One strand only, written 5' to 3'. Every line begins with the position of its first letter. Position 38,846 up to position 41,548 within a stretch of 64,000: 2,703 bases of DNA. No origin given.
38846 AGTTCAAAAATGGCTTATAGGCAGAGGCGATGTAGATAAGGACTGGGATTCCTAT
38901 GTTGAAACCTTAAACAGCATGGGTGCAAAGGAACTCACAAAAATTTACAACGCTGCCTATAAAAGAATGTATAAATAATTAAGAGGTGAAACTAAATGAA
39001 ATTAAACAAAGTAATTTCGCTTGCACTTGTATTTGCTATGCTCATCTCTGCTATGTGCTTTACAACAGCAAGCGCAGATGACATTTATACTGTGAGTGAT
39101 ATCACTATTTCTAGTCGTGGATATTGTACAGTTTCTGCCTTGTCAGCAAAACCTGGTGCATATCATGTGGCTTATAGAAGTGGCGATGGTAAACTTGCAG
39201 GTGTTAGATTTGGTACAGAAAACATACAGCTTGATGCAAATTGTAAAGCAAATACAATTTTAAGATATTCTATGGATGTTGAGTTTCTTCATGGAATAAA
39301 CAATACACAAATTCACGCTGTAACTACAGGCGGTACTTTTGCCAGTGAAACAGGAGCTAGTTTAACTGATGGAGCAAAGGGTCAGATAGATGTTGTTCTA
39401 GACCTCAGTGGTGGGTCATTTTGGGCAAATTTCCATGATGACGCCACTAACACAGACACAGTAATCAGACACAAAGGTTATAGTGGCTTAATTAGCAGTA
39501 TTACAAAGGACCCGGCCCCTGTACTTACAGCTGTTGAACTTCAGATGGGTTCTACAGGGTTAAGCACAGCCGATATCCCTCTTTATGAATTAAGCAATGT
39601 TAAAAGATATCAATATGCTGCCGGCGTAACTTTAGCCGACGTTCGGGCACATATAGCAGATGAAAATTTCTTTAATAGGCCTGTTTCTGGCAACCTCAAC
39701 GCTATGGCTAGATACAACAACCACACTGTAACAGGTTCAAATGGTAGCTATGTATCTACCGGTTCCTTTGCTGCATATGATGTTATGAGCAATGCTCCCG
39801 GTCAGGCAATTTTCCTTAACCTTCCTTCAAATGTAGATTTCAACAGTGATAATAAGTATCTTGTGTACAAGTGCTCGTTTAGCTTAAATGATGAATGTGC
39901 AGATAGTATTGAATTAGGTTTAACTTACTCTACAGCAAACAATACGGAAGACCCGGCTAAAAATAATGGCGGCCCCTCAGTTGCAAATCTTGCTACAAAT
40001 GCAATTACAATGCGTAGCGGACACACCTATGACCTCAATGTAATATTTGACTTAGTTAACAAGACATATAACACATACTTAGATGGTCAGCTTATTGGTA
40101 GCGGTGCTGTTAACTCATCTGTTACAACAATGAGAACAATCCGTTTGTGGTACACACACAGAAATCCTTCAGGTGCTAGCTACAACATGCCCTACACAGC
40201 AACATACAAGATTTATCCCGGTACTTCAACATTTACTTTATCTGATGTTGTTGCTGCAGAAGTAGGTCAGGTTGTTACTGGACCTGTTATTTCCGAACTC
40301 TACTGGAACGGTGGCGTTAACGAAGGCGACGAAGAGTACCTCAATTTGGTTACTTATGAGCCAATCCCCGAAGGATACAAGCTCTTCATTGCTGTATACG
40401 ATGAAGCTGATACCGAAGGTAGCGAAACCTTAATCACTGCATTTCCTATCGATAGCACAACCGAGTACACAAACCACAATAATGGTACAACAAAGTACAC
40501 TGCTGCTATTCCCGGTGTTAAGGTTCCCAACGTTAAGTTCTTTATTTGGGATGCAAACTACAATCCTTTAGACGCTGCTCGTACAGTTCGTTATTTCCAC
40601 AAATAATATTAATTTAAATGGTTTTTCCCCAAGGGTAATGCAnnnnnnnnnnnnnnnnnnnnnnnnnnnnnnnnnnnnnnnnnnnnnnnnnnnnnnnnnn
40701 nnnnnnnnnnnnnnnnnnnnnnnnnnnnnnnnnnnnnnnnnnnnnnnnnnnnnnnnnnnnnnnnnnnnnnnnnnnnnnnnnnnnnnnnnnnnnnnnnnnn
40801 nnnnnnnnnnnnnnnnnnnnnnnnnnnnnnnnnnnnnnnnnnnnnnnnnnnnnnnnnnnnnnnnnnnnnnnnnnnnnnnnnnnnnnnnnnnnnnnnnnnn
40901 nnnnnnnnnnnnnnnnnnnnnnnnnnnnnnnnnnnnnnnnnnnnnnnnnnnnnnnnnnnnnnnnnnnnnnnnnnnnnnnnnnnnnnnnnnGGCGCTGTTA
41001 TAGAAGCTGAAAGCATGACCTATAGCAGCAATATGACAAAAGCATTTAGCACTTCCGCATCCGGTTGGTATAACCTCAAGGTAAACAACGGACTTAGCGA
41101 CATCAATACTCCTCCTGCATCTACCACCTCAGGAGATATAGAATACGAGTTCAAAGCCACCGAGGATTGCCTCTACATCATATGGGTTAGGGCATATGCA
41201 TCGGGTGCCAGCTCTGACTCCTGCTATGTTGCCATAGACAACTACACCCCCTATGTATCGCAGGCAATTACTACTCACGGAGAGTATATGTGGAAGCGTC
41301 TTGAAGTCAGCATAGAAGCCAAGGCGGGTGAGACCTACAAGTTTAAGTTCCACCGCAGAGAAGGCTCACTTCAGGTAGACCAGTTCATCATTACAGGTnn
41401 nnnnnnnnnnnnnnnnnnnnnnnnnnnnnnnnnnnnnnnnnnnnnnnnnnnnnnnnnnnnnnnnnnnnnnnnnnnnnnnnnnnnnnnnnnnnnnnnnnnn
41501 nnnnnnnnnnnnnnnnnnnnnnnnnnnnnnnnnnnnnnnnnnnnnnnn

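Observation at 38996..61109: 22-kb block of secreted multi-module proteins with two SLH anchors: candidate S-layer-tethered polysaccharide-degrading apparatus made largely of unassigned modules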

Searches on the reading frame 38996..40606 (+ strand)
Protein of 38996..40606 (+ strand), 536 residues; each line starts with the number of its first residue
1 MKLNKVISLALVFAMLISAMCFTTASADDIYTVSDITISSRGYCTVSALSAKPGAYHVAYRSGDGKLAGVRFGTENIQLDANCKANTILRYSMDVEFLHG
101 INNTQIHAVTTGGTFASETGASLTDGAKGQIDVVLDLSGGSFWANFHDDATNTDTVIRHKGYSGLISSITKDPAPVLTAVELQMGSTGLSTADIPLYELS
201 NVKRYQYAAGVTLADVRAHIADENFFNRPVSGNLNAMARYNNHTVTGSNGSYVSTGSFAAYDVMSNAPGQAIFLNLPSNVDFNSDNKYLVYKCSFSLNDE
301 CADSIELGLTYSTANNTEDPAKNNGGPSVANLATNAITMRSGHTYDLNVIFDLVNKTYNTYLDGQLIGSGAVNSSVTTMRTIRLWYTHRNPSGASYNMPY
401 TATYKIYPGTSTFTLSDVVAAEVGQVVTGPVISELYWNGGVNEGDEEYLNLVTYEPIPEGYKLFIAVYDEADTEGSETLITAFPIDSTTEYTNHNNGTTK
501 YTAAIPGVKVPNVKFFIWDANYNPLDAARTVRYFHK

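Call 3: search_protein_families(library=pfam, proteins=[window:38996-40606:+], max_evalue=0.01)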
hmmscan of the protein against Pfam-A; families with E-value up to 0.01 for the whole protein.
window:38996-40606:+ (536 aa): 0 families

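Call 8: search_protein_families(library=ncbifam, proteins=[window:38996-40606:+], max_evalue=0.01)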
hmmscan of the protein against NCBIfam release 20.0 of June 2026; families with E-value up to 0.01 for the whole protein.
window:38996-40606:+ (536 aa): 0 families

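Call 40: search_protein_families(library=pfam, proteins=[window:39074-40603:+], max_evalue=1)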
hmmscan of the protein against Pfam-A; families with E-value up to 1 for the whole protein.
seq(510 aa): 0 families

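Call 49: search_solved_structures(query=window:38996-40606:+, max_evalue=1)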
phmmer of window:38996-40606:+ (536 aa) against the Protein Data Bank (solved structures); distinct sequences matched with E-value up to 1: 0.
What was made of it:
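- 38996..40606 (+): O1: secreted 536-aa non-catalytic protein. It has a signal peptide, two ~190-aa 'M190' modules (39074-39661, 39662-40291) and a ~100-aa C-terminal module. No Pfam, NCBIfam or PDB hit (calls 3, 8, 40, 49).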

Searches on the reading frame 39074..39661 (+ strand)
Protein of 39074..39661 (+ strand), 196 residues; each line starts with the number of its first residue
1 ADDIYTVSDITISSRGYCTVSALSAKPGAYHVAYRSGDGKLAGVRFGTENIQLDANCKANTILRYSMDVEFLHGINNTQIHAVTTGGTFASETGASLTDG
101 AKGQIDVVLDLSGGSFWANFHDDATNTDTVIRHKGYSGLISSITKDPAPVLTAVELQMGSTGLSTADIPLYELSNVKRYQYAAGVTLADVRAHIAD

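Call 87: search_solved_structures(query=A10, max_evalue=10)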
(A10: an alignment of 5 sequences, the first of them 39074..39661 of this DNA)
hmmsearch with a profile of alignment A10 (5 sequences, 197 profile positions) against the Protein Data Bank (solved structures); distinct sequences matched with E-value up to 10: 0.

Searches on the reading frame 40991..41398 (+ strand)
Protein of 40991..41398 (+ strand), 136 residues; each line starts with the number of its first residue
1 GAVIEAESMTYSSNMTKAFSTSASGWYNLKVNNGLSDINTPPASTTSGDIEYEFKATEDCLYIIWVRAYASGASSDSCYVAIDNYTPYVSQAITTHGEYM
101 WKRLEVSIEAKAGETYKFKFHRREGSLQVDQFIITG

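Call 44: search_solved_structures(query=A5, max_evalue=10)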
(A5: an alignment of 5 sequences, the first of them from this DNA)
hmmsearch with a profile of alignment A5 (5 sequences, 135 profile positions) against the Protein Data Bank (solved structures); distinct sequences matched with E-value up to 10: 4.
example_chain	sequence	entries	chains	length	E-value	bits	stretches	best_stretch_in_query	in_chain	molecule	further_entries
3zq3_A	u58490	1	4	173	0.085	16.1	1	38-129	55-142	OBP3 PROTEIN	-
3fsv_A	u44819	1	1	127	0.6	13.3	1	17-72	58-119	Azurin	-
3fsw_A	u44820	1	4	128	0.82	12.9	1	17-71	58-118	Azurin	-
2xv3_A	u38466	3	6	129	0.83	12.9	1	17-71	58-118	AZURIN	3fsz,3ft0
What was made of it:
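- Tried and rejected: Profiles of the N-terminal ~135-aa modules (A5) and the M190 modules (A10) against PDB sequences found nothing (calls 44, 87).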
